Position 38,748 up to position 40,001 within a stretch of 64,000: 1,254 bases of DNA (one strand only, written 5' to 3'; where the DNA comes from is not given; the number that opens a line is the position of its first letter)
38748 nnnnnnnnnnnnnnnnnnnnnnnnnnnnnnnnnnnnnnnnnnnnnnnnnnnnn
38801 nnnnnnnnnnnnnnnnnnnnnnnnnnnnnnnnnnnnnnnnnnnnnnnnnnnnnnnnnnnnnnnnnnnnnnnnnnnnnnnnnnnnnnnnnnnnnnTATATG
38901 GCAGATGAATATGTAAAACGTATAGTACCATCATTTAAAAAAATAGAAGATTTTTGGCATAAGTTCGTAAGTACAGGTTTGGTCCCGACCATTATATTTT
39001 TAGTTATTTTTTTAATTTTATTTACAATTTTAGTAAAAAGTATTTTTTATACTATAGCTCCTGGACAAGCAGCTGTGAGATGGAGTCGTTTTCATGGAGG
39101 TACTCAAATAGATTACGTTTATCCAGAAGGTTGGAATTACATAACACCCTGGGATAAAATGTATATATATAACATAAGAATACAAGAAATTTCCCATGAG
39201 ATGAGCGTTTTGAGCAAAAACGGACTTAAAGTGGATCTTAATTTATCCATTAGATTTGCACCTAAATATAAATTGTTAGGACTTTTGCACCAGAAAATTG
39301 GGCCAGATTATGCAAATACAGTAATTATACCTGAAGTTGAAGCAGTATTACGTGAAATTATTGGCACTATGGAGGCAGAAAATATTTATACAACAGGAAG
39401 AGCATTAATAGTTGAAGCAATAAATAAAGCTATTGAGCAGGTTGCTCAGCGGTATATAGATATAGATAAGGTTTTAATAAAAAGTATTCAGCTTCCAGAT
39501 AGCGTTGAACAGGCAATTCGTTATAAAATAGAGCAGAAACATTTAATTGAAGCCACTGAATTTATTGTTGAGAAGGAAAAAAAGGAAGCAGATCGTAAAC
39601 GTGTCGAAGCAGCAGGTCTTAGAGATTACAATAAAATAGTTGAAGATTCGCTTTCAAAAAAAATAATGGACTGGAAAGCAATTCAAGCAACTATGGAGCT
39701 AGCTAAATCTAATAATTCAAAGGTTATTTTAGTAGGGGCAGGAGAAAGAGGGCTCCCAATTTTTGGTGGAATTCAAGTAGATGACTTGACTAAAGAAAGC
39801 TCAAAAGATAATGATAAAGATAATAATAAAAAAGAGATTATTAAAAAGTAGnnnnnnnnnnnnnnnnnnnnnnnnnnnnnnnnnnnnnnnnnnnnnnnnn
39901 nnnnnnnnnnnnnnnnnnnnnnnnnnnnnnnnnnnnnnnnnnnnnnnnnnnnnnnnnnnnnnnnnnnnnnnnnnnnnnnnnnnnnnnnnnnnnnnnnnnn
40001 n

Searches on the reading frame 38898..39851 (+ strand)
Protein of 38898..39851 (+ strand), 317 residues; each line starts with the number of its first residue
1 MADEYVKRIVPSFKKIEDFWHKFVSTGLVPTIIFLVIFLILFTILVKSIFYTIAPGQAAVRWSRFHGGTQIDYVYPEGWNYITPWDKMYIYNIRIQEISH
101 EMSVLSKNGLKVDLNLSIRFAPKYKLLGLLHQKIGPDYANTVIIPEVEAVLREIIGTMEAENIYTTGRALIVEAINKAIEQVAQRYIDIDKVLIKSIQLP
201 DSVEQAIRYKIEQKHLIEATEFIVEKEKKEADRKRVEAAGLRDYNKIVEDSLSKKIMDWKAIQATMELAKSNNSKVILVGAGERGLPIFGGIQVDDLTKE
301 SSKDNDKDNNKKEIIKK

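Call 6: search_protein_families(library=pfam, proteins=[window:38898-39851:+], max_evalue=0.01)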
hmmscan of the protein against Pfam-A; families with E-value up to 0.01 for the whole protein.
window:38898-39851:+ (317 aa): 1 family
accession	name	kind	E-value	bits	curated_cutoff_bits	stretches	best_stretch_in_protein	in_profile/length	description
PF01145.31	Band_7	-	2e-24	87.1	23.6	1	52-220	2-168/176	SPFH domain / Band 7 family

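Call 7: search_protein_families(library=ncbifam, proteins=[window:38898-39851:+], max_evalue=0.01)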
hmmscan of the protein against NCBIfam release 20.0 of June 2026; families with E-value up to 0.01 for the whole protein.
window:38898-39851:+ (317 aa): 1 family
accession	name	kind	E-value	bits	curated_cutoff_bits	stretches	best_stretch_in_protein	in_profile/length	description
TIGR01933.1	hflK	equivalog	2.1e-07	30.6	159.4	1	78-240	25-185/261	FtsH protease activity modulator HflK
